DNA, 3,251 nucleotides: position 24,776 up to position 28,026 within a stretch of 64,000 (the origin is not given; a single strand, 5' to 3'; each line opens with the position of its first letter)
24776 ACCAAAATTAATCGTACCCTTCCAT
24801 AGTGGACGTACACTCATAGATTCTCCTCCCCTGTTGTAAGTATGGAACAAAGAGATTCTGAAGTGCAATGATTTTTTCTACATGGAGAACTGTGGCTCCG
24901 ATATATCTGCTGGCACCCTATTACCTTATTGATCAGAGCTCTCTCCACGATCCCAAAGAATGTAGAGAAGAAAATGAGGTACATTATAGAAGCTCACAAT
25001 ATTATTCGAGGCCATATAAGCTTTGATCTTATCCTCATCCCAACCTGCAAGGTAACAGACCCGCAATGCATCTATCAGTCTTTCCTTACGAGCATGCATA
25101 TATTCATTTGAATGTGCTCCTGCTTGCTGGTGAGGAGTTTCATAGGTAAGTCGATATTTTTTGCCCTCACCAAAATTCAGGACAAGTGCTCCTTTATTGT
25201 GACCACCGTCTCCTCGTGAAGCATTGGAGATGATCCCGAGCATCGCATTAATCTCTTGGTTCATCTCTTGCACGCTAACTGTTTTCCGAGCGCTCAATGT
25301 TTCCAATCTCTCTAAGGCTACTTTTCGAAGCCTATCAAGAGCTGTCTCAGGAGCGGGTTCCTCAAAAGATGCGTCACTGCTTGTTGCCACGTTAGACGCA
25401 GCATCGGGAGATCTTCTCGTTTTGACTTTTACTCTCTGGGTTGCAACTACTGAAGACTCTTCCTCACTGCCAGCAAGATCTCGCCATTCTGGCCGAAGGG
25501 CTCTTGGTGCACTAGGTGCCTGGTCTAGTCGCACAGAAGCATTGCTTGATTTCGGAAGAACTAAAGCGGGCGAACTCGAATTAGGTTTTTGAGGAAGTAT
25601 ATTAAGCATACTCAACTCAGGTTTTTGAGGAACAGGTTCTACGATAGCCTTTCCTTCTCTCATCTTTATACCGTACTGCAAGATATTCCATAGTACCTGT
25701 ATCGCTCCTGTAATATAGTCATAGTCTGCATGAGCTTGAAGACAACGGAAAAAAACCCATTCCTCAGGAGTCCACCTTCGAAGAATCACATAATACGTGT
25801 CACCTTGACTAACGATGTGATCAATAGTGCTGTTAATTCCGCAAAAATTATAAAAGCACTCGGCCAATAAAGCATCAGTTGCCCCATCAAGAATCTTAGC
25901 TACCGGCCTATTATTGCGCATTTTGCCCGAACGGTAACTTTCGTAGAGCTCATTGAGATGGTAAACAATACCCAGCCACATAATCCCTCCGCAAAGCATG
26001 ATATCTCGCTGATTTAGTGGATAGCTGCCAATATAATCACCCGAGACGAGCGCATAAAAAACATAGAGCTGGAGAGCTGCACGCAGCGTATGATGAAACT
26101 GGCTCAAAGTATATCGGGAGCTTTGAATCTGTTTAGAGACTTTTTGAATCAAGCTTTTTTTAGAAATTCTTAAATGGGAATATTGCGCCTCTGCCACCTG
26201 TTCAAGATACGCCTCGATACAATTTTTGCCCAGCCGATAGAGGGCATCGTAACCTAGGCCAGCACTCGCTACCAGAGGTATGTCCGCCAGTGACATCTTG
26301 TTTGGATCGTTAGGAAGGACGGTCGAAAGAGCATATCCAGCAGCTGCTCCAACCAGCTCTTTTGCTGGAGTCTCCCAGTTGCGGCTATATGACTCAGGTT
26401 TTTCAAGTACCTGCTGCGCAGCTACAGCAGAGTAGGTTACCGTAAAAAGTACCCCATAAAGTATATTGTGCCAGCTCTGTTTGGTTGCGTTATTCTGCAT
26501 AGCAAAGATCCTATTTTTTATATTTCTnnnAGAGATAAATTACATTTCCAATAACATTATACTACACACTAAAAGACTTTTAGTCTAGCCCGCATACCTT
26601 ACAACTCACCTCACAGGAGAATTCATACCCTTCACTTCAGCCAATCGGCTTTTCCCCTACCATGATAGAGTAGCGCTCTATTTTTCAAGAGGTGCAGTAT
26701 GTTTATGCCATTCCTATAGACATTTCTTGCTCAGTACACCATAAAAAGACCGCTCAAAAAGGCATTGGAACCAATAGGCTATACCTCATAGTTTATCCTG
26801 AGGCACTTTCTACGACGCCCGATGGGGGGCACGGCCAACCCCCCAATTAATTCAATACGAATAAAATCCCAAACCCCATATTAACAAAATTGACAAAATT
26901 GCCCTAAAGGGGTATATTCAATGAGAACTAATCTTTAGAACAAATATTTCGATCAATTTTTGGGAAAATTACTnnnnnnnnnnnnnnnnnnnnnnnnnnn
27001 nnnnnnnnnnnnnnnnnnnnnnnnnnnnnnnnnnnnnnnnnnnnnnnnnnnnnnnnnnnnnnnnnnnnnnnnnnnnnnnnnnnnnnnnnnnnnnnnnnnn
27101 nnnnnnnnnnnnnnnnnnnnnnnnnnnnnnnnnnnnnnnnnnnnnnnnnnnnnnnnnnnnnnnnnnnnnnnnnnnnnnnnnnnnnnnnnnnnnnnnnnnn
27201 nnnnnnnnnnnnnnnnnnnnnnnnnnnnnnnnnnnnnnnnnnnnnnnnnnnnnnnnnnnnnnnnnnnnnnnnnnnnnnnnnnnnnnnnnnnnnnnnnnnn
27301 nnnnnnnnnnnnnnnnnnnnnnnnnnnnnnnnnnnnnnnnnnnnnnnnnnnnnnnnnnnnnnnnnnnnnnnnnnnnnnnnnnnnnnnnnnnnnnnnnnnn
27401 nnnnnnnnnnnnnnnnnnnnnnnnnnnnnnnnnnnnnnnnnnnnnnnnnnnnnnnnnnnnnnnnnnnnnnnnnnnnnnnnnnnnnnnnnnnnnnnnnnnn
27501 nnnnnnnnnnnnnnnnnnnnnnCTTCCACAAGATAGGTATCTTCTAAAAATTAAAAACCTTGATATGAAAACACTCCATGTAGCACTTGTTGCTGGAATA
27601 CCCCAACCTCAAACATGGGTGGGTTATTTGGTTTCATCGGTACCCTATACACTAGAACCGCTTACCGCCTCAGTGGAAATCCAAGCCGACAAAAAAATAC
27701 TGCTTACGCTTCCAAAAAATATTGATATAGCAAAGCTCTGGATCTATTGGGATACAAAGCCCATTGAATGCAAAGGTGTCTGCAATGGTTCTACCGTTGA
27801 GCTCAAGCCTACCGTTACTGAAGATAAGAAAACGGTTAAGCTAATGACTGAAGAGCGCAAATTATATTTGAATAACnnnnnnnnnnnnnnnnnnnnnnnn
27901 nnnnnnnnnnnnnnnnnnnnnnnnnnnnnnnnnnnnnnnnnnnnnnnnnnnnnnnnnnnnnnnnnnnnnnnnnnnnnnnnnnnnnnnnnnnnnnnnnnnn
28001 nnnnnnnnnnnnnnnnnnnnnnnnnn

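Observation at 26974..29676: Eukaryote-type cytosolic-PLA2 catalytic domain in a secreted bacterial protein with duplicated novel N-terminal modules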

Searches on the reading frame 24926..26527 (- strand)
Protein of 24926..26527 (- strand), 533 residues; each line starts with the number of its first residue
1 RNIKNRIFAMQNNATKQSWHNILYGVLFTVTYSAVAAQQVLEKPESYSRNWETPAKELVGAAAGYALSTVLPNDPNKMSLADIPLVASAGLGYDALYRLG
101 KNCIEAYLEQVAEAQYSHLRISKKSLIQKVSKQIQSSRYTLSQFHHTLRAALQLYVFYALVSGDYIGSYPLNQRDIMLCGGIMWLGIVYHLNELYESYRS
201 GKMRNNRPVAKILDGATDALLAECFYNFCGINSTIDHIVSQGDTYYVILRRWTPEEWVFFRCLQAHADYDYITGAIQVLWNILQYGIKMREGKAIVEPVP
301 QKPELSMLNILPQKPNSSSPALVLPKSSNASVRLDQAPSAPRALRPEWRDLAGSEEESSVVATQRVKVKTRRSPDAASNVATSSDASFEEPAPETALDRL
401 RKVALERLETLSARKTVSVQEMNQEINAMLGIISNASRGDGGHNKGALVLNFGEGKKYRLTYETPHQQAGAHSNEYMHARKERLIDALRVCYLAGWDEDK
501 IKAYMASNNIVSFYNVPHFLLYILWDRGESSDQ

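Call 64: search_protein_families(library=pfam, proteins=[window:24926-26527:-], max_evalue=0.01)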
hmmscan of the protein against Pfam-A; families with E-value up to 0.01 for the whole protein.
window:24926-26527:- (533 aa): 1 family
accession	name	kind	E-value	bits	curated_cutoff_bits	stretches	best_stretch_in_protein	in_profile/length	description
PF09531.15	Ndc1_Nup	-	0.0031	16.7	29.8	1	114-263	61-218/607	Nucleoporin protein Ndc1-Nup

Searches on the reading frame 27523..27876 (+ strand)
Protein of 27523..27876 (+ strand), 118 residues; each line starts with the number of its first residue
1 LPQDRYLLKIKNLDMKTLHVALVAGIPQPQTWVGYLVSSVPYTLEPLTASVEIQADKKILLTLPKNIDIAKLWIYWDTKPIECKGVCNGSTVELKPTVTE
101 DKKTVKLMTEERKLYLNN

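Call 34: predict_structure(alignment_id=A3)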
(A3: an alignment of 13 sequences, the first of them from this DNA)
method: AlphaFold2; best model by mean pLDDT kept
length: 118 residues; sequences in the alignment: 13
mean_pLDDT: 90.4   pTM: 0.80
mean pLDDT of the five models: 90.4, 89.6, 88.9, 88.5, 86.8
residues with pLDDT >= 90: 93; 70-90: 13; 50-70: 11; < 50: 1
segments of 3 or more residues with pLDDT < 50: none
pLDDT, mean of each block of 10 residues (from residue 1): 89 98 89 55 91 97 94 97 93 94 96 92
secondary structure, 60 per line:
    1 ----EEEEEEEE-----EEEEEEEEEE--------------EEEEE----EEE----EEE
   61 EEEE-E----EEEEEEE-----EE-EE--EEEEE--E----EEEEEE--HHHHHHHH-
elements in order: E5-12 E18-27 E42-46 E51-53 E58-64 E71-77 E90-94 E102-107 H110-117
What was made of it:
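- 27523..27876 (+): W1 β-sandwich module 2 (residues 184-301; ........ at 256-263; C-x3-C loop at 265-270; C-terminal helix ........). AlphaFold2 pLDDT 90.4 and pTM 0.80, 8 strands plus a helix (call 34).
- Checked: The (A/E)RKL(Q/Y)L stretch is present in both modules and is modelled as a helix (call 34).
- The model has pLDDT 90.4 and is all-β (call 34).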

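Call 36: fold_search(model_id=the predicted structure, library=pdb)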
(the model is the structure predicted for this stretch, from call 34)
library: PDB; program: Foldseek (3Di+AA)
matches with E <= 10: 1120; with E <= 0.001: 0
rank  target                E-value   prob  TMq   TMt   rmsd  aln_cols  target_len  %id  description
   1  5cr8_A                4.6e-03  0.99  0.37  0.38   9.2       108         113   10  Structure of the membrane-binding domain of pneumolysin (released 2015-09-16)
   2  5imw_B                5.4e-03  1.00  0.42  0.13   8.2       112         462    6  Trapped Toxin (released 2016-08-24)
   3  5dhl_A                7.6e-03  1.00  0.43  0.14   7.6       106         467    7  Crystal structure of Toxin, mutant N197W (released 2016-11-09)
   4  5imy_B                7.6e-03  0.93  0.34  0.12   9.5       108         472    6  Trapped Toxin (released 2016-08-24)
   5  5imt_A                8.6e-03  1.00  0.43  0.13   8.8       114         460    6  Toxin receptor complex (released 2016-08-24)
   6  6nal_A                1.1e-02  1.00  0.46  0.14   8.5       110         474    7  Crystal Structure of Gram Negative Toxin (released 2019-12-04)
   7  6nal_B                1.2e-02  1.00  0.44  0.13   8.7       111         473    8  Crystal Structure of Gram Negative Toxin (released 2019-12-04)
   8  6ixh_F                1.2e-02  0.99  0.45  0.41   9.4       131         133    7  Type VI secretion system membrane core complex (released 2019-01-23)
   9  1s3r_A                1.3e-02  0.99  0.44  0.13   7.5       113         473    8  Crystal structure of the human-specific toxin intermedilysin (released 2005-01-25)
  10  5imw_A                1.5e-02  0.99  0.42  0.13   8.1       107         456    8  Trapped Toxin (released 2016-08-24)
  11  5cr6                  1.6e-02  0.94  0.36  0.12   8.6       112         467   12  Structure of pneumolysin at 1.98 A resolution (released 2015-09-16)
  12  4jde_B                1.6e-02  0.85  0.34  0.29   9.9       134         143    9  Crystal structure of PUD-1/PUD-2 heterodimer (released 2013-11-06)
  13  3hvn                  1.7e-02  0.99  0.43  0.13   9.1       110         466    9  Crystal structure of cytotoxin protein suilysin from Streptococcus suis (released 2010-03-02)
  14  1m3i_A                1.8e-02  0.99  0.43  0.14   7.1       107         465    7  Perfringolysin O, new crystal form (released 2004-02-03)
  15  4bik_A                1.9e-02  0.98  0.42  0.13   9.4       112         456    6  Structure of a disulfide locked mutant of Intermedilysin with human CD59 (released 2013-05-08)
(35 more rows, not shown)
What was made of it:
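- On Cholesterol-dependent cytolysin domain-4-like membrane-binding sandwich: More than 20 cytolysin chains are among the top hits, but at TM 0.34-0.46 and E 4.6e-3 to 4e-2 (call 36).
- The top structural neighbours, though weak, are mostly membrane-binding β-sandwiches: cholesterol-dependent cytolysin domain 4, aegerolysin and actinoporin (call 36). The W1 module's best matches are membrane-binding sandwiches (call 36).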

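Call 37: search_protein_representatives(alignment_id=A3)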
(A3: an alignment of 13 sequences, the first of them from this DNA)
Query: 13 sequences, 118 profile positions. Proteins with E-value up to 0.001 (for the whole library): 10; up to 1e-10: 7; up to 1e-30: 4. The best 10 are listed.
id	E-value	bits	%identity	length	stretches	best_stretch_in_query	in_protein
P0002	2.9e-126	430.5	-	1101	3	2-118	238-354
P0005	2.4e-125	427.5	-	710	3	3-118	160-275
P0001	4.7e-82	287.9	-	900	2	2-118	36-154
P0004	4.4e-31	123.5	-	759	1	2-118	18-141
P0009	8.6e-29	116.1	-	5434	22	62-109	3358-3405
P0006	1.9e-23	98.8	-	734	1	4-117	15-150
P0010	7.0e-12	61.5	-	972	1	4-116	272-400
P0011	1.8e-10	56.9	-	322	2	15-107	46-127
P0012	1.4e-05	41.2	-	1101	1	6-116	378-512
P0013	1.7e-04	37.7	-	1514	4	38-85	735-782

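Call 41: search_protein_families(library=pfam, proteins=[P0010, P0011, P0012, P0013], max_evalue=0.01)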
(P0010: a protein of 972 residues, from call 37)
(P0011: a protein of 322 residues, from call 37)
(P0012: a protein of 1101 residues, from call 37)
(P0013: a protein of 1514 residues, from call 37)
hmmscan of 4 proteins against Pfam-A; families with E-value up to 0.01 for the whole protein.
P0010 (972 aa): 1 family
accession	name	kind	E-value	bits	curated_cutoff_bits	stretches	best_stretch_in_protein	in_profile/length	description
PF01735.24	PLA2_B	-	5.9e-13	48.5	23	1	460-504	1-53/491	Lysophospholipase catalytic domain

P0011 (322 aa): 0 families

P0012 (1101 aa): 1 family
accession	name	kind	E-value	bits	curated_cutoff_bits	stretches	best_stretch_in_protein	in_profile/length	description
PF01735.24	PLA2_B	-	3.9e-09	35.9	23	1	573-650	1-86/491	Lysophospholipase catalytic domain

P0013 (1514 aa): 2 families
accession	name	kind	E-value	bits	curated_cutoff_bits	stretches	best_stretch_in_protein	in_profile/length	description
PF09479.16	Flg_new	-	6.2e-14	52.3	27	2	613-689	1-65/65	Listeria-Bacteroides repeat domain (List_Bact_rpt)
PF18655.7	SHIRT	-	6.2e-09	36.8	22.4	1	138-213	14-82/82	SHIRT domain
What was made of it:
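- Real hits are restricted to about 8 proteins among 1.84 billion representatives, and all but one are fused to PLA2_B (calls 37, 41).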

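Call 51: fold_search(model_id=the predicted structure, library=viral)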
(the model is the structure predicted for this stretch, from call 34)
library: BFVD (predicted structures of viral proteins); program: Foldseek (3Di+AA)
matches with E <= 10: 766; with E <= 0.001: 0
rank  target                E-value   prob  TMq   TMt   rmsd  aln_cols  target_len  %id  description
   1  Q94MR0                5.0e-03  1.00  0.45  0.36   6.1       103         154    9  p59 [Myxococcus phage Mx8]
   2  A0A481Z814            1.1e-02  0.97  0.40  0.35   8.7       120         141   16  Uncharacterized protein [Pithovirus LCPAC302]
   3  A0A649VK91            1.3e-02  0.98  0.44  0.11   9.5       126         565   13  (no name in the UniProt tables at hand)
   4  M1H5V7                1.6e-02  1.00  0.40  0.31   3.9        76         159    9  (no name in the UniProt tables at hand)
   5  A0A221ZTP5            1.6e-02  0.98  0.36  0.14   5.3       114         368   13  (no name in the UniProt tables at hand)
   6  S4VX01                1.7e-02  1.00  0.42  0.51   6.0       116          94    9  Uncharacterized protein [Pandoravirus dulcis]
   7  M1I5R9                1.8e-02  0.99  0.46  0.19   6.8       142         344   10  (no name in the UniProt tables at hand)
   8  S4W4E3                1.9e-02  0.99  0.38  0.46   7.1       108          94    6  Uncharacterized protein [Pandoravirus salinus]
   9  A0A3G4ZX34            2.5e-02  0.99  0.45  0.30   9.1       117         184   11  Uncharacterized protein [Edafosvirus sp.]
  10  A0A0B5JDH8            2.5e-02  0.87  0.34  0.16   8.7       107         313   11  Uncharacterized protein [Pandoravirus inopinatum]
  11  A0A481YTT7            2.6e-02  0.99  0.44  0.39   7.1       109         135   11  Uncharacterized protein [Marseillevirus LCMAC102]
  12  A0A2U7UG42            2.8e-02  0.95  0.39  0.18   6.7       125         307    9  Uncharacterized protein [Pandoravirus macleodensis]
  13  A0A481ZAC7            2.8e-02  0.77  0.35  0.29   8.3       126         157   10  Uncharacterized protein [Pithovirus LCPAC401]
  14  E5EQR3                3.1e-02  0.92  0.41  0.23   8.0       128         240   12  (no name in the UniProt tables at hand)
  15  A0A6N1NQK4            3.3e-02  0.98  0.34  0.09   6.5        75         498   17  Thaumatin domain-containing protein [Tupanvirus soda lake]
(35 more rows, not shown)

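Call 73: search_solved_structures(query=A3, max_evalue=10)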
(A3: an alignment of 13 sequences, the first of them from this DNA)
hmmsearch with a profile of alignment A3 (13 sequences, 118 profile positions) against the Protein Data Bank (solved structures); distinct sequences matched with E-value up to 10: 1.
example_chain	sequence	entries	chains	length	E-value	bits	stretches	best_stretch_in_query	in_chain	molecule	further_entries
3c9p_A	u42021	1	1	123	0.78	12.9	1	8-45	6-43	Uncharacterized protein SP1917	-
